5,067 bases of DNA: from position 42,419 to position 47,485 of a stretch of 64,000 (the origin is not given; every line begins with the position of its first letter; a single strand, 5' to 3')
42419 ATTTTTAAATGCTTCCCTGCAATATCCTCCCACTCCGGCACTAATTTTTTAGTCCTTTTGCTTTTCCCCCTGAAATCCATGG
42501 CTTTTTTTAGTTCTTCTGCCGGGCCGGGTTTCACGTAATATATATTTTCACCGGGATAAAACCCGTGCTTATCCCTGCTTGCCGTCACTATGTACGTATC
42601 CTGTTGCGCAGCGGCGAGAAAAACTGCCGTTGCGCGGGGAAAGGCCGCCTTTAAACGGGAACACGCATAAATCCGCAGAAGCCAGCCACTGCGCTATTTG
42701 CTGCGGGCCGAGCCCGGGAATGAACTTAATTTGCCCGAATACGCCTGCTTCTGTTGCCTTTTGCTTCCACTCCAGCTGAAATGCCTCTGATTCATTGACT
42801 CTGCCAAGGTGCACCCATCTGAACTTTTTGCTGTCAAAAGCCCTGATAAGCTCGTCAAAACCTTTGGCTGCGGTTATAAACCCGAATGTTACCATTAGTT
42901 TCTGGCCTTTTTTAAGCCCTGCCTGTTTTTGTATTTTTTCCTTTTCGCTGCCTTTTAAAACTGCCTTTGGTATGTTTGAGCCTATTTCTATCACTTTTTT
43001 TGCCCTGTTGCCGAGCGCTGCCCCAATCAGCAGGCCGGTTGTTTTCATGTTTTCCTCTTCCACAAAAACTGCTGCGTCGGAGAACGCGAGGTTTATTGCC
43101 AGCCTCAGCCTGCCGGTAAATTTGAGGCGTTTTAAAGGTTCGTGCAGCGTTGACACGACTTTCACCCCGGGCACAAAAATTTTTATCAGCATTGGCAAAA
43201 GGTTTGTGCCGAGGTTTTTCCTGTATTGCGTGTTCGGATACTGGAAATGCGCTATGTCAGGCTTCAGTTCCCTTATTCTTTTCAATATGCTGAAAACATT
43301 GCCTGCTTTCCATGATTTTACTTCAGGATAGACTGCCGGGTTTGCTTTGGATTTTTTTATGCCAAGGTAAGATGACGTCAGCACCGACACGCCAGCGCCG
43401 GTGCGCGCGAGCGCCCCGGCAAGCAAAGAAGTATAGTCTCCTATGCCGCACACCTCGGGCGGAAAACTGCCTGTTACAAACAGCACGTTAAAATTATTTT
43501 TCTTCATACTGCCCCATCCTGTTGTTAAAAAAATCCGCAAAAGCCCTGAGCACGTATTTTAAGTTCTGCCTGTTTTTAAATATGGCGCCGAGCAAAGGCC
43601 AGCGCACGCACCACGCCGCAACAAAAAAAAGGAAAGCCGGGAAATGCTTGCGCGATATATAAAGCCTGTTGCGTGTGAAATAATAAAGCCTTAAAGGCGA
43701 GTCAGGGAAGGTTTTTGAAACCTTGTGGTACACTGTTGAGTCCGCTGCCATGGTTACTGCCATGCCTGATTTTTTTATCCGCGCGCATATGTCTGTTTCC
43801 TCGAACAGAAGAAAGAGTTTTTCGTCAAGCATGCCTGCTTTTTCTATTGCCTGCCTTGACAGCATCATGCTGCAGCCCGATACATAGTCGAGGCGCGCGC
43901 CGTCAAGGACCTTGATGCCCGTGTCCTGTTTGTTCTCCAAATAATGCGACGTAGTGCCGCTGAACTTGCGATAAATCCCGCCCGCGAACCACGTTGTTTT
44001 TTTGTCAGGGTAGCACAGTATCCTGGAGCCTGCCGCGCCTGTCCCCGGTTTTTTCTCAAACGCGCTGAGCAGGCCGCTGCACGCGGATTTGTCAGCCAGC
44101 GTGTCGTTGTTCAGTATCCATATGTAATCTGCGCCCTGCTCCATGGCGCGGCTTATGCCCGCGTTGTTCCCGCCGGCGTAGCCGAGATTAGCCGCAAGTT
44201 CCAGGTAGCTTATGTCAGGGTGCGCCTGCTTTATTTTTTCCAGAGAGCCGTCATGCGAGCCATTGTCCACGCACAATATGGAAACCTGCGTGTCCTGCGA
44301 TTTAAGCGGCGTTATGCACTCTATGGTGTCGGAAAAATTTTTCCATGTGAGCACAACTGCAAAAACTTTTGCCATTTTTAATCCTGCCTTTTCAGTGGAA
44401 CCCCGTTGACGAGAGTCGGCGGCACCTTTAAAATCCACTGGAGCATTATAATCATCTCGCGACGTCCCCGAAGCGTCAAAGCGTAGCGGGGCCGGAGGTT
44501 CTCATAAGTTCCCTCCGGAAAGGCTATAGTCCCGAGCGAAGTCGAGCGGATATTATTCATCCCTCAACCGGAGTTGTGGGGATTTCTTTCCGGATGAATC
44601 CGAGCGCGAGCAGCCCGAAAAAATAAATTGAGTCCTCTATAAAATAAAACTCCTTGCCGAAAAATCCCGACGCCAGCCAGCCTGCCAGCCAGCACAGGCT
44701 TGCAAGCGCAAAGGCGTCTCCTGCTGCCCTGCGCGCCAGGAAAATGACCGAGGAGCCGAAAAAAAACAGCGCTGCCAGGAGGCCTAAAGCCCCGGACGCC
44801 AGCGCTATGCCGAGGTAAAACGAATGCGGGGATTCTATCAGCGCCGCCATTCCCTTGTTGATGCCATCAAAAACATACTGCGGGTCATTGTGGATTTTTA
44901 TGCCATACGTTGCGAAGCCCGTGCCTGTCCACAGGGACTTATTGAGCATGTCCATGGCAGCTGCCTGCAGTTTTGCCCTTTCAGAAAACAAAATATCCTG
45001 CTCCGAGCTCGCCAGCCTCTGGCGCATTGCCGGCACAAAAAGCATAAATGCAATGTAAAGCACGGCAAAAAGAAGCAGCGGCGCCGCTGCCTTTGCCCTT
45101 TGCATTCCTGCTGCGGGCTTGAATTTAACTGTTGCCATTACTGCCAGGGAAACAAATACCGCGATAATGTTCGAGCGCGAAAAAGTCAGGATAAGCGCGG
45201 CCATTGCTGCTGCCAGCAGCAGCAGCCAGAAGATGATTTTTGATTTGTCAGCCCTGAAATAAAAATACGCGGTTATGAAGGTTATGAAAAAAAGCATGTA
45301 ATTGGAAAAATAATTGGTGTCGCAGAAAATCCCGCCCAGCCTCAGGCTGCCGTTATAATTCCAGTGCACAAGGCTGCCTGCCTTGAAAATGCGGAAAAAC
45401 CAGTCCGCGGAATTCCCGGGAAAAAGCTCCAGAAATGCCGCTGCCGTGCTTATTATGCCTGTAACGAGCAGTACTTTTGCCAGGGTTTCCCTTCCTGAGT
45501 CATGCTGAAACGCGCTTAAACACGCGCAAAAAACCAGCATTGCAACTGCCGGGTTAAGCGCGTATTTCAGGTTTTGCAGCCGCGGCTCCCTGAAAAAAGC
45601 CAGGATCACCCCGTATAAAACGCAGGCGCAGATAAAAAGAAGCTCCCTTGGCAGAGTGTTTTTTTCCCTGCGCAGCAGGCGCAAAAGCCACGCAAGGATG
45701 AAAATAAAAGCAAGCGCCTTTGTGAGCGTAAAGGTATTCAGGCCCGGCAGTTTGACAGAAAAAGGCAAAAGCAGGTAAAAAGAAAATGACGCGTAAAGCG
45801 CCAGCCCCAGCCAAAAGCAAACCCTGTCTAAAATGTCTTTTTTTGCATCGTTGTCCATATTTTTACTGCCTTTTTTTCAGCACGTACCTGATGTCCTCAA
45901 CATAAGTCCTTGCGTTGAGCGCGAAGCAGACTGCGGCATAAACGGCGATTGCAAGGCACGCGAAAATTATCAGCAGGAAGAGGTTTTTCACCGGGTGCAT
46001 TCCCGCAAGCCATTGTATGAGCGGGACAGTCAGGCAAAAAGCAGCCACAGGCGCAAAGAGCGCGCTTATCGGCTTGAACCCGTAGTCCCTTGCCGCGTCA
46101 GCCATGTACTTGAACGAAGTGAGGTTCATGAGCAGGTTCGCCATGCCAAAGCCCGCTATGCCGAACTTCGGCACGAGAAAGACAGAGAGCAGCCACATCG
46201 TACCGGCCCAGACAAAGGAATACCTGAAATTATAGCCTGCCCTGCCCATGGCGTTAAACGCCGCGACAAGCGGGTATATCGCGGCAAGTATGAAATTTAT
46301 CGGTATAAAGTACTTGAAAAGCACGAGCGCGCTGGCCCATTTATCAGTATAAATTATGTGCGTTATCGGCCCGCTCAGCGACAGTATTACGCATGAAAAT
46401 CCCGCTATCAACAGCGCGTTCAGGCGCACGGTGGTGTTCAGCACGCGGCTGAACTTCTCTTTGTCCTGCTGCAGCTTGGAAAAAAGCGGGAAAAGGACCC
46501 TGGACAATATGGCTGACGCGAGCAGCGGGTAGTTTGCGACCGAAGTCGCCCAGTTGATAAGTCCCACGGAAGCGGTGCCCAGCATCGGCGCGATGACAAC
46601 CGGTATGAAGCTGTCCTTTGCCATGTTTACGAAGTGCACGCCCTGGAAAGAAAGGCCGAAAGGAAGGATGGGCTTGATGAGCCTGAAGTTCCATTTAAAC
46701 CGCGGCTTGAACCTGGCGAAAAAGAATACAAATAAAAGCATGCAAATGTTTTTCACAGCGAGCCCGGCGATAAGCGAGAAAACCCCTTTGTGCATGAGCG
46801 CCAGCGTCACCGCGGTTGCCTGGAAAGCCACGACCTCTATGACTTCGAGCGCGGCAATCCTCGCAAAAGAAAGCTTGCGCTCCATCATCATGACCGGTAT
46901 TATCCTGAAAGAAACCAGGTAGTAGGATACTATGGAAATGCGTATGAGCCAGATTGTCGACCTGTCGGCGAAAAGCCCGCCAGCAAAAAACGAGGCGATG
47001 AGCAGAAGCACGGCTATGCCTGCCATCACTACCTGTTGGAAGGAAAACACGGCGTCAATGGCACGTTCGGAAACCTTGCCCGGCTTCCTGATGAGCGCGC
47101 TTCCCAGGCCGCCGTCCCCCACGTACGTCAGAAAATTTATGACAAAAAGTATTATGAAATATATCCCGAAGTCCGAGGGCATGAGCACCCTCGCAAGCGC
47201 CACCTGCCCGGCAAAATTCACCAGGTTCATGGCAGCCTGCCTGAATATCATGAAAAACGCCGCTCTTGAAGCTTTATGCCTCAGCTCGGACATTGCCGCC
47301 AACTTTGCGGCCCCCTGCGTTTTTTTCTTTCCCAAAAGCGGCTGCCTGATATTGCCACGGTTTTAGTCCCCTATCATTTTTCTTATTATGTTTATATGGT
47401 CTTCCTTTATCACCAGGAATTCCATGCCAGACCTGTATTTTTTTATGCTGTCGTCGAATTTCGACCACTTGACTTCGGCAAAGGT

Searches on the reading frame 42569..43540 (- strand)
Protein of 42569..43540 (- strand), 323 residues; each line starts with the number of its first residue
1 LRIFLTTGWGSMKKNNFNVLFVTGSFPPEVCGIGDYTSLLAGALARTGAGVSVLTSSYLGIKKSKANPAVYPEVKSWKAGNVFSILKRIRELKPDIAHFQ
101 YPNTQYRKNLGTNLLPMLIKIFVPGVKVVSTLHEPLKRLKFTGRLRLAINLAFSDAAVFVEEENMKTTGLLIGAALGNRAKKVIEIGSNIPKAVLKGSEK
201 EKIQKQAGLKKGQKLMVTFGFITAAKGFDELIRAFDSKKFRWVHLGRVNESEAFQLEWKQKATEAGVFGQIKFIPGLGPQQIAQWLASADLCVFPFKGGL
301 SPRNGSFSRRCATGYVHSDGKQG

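Call 4: search_protein_families(library=pfam, proteins=[window:42569-43540:-], max_evalue=0.01)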
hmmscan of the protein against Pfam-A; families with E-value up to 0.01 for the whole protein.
window:42569-43540:- (323 aa): 4 families
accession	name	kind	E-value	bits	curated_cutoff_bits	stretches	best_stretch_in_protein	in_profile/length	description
PF13439.12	Glyco_transf_4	-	1.4e-06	28.9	28.5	1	32-149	3-126/170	Glycosyltransferase Family 4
PF00534.26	Glycos_transf_1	-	8.2e-06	25.9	26.4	1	200-295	2-99/172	Glycosyl transferases group 1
PF13692.12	Glyco_trans_1_4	-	0.00086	20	27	1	215-296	3-84/142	Glycosyl transferases group 1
PF08323.17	Glyco_transf_5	-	0.0014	18.8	22.7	1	18-66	1-51/239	Starch synthase catalytic domain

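Call 10: search_protein_families(library=ncbifam, proteins=[window:42569-43540:-], max_evalue=0.01)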
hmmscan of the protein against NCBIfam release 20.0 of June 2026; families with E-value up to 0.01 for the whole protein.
window:42569-43540:- (323 aa): 6 families
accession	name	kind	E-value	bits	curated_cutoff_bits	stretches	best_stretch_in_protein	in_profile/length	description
TIGR02095.1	glgA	subfamily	2.6e-06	26.4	328.45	0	18-79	2-68/477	glycogen/starch synthase, ADP-glucose type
NF047684.1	TeichurnBiosyTuaC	equivalog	1.3e-05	24.3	550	1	177-295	183-296/391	teichuronic acid biosynthesis protein TuaC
NF007640.0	PRK10307.1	subfamily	0.00031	19.8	276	0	19-56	3-40/411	WcaI family glycosyltransferase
TIGR04007.1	wcaI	equivalog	0.0035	16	800.45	0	23-57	7-41/407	colanic acid biosynthesis glycosyltransferase WcaI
TIGR04157.1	glyco_rSAM_CFB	subfamily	0.0055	15.7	400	1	190-236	204-250/406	TIGR04157 family glycosyltransferase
NF038255.1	exopoly_VpsD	equivalog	0.0065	15.4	300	0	168-294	163-288/381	VpsD family glycosyltransferase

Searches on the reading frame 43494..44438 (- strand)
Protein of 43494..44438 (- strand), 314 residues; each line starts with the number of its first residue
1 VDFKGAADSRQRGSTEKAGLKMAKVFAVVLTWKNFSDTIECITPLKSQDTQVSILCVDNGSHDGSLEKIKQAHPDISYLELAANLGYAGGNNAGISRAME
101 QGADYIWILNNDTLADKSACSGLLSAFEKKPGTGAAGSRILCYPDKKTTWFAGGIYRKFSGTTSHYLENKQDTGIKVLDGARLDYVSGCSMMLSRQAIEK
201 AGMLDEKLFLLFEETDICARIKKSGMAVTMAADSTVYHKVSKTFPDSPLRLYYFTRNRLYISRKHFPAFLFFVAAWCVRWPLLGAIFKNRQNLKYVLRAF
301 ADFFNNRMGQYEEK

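Call 4: search_protein_families(library=pfam, proteins=[window:43494-44438:-], max_evalue=0.01)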
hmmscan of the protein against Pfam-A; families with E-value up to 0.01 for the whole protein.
window:43494-44438:- (314 aa): 3 families
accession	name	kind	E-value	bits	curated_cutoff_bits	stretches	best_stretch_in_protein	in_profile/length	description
PF00535.33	Glycos_transf_2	-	1.6e-17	64.4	23.3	1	35-200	10-166/168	Glycosyl transferase family 2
PF13641.12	Glyco_tranf_2_3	-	7.7e-08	33.1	27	1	54-243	34-216/230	Glycosyltransferase like family 2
PF13632.12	Glyco_trans_2_3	-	9e-06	26.1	27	1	105-278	1-172/198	Glycosyl transferase family group 2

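Call 10: search_protein_families(library=ncbifam, proteins=[window:43494-44438:-], max_evalue=0.01)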
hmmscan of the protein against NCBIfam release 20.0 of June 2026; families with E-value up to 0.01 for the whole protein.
window:43494-44438:- (314 aa): 9 families
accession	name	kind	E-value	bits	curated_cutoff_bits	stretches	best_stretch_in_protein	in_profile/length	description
TIGR01556.1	rhamnosyltran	subfamily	7.2e-20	71.3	200.55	1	41-269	13-243/281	rhamnosyltransferase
NF050113.1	gal_furan_GlfT1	equivalog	3.8e-16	59.2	330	1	25-260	1-241/290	galactofuranosyltransferase GlfT1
TIGR03965.1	mycofact_glyco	equivalog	5e-13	48.7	280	1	32-265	82-307/467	mycofactocin biosynthesis glycosyltransferase MftF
TIGR03937.1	PgaC_IcaA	equivalog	4.6e-09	35.7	422.3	1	33-136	58-159/407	poly-beta-1,6-N-acetyl-D-glucosamine synthase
NF041875.1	EPS_EpsD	equivalog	1.1e-07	31.5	370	1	37-244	13-213/325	exopolysaccharide biosynthesis glycosyltransferase EpsD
TIGR04283.1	glyco_like_mftF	equivalog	0.00082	19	182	0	40-131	16-100/221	TIGR04283 family arsenosugar biosynthesis glycosyltransferase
NF041394.1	GtaseAglG_Halo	equivalog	0.0011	18.3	440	1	33-240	13-217/304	glucosyl-dolichyl phosphate glucuronosyltransferase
TIGR03111.1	glyc2_xrt_Gpos1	hypoth_equivalog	0.0019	17.1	363.95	1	34-143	59-172/439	TIGR03111 family XrtG-associated glycosyltransferase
NF007482.0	PRK10073.1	equivalog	0.0093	15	423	0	33-100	16-86/334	glycosyltransferase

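Call 49: search_solved_structures(query=window:43494-44438:-, max_evalue=1)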
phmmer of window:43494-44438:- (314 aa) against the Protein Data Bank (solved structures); distinct sequences matched with E-value up to 1: 1.
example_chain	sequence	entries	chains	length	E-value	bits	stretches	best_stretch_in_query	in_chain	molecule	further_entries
3lfj_A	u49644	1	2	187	0.61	12.4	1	203-230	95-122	Phosphotransferase system, mannose/fructose/N-acetylgalactosamine-specific component IIB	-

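Call 97: find_encoding_contigs(protein=window:43494-44375:-, flank=10000, max_places=4)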
Protein window:43494-44375:- (293 aa): no gene with exactly this product is on record in the collection.

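Call 98: find_encoding_contigs(protein=window:43494-44438:-, flank=10000, max_places=4)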
Protein window:43494-44438:- (314 aa): no gene with exactly this product is on record in the collection.

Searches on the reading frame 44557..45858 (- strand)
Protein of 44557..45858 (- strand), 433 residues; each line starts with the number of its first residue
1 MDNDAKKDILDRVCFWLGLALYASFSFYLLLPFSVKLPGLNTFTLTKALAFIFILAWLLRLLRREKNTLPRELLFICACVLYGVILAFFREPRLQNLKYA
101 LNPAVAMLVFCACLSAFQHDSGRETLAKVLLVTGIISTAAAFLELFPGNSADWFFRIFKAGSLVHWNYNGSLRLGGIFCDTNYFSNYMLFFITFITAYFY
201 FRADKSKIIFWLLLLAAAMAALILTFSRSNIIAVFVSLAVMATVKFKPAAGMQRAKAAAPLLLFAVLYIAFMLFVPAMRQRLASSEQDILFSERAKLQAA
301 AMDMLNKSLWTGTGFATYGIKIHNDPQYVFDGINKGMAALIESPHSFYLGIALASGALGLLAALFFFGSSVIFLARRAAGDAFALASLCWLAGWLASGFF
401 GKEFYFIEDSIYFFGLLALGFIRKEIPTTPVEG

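Call 4: search_protein_families(library=pfam, proteins=[window:44557-45858:-], max_evalue=0.01)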
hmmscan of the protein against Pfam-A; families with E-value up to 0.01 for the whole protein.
window:44557-45858:- (433 aa): 2 families
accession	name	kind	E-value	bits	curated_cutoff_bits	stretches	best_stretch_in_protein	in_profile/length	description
PF04932.20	Wzy_C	-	3e-14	53.5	31.7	1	214-363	2-148/149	O-Antigen ligase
PF11992.13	TgpA_N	-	0.0065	16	30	1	48-142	23-120/333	TgpA N-terminal domain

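Call 10: search_protein_families(library=ncbifam, proteins=[window:44557-45858:-], max_evalue=0.01)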
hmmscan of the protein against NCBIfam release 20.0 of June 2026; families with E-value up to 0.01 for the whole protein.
window:44557-45858:- (433 aa): 0 families

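Call 50: search_solved_structures(query=window:44557-45858:-, max_evalue=10)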
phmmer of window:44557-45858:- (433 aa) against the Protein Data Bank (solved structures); distinct sequences matched with E-value up to 10: 2.
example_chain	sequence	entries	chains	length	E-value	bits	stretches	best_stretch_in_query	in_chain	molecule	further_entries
6z7c_A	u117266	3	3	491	1.3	11.8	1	49-145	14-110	Variant surface glycoprotein Sur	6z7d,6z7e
6z79_A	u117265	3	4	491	1.3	11.8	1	49-145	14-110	Variant surface glycoprotein Sur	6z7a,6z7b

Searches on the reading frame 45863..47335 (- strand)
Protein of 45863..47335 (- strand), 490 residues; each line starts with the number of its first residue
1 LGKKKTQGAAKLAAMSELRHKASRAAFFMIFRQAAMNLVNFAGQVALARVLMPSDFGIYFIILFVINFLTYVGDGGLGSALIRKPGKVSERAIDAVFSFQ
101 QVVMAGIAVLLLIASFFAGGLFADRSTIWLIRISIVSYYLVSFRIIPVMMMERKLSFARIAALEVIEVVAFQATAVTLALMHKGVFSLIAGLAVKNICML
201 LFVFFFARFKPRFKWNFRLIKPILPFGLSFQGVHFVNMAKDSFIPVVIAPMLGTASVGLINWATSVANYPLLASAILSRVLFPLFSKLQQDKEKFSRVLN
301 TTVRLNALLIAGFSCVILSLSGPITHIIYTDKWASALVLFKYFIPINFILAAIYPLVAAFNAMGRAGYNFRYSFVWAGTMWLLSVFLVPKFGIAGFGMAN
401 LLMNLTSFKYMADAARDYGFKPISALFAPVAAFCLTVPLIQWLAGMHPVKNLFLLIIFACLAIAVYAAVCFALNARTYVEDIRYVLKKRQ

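Call 4: search_protein_families(library=pfam, proteins=[window:45863-47335:-], max_evalue=0.01)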
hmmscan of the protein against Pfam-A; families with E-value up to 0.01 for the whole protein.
window:45863-47335:- (490 aa): 2 families
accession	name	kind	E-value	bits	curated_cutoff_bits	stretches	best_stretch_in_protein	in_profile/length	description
PF13440.11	Polysacc_synt_3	-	3.8e-47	161.4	23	1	47-336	2-291/293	Polysaccharide biosynthesis protein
PF01943.22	Polysacc_synt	-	1.5e-16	61.1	28.2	1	27-289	6-274/274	Polysaccharide biosynthesis protein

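Call 10: search_protein_families(library=ncbifam, proteins=[window:45863-47335:-], max_evalue=0.01)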
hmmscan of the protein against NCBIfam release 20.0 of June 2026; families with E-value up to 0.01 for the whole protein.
window:45863-47335:- (490 aa): 3 families
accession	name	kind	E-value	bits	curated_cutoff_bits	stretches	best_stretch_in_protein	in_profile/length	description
NF007773.0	PRK10459.1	equivalog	7e-33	114.3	273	1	38-449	23-440/492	MOP flippase family protein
NF058658.1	Oglyco_Wzx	exception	1.2e-24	87.2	720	1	17-488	5-478/478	O-glycosylation flippase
NF047674.1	TeichurnBiosyTuaB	equivalog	1.4e-22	80.4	580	1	36-374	22-362/469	teichuronic acid biosynthesis protein TuaB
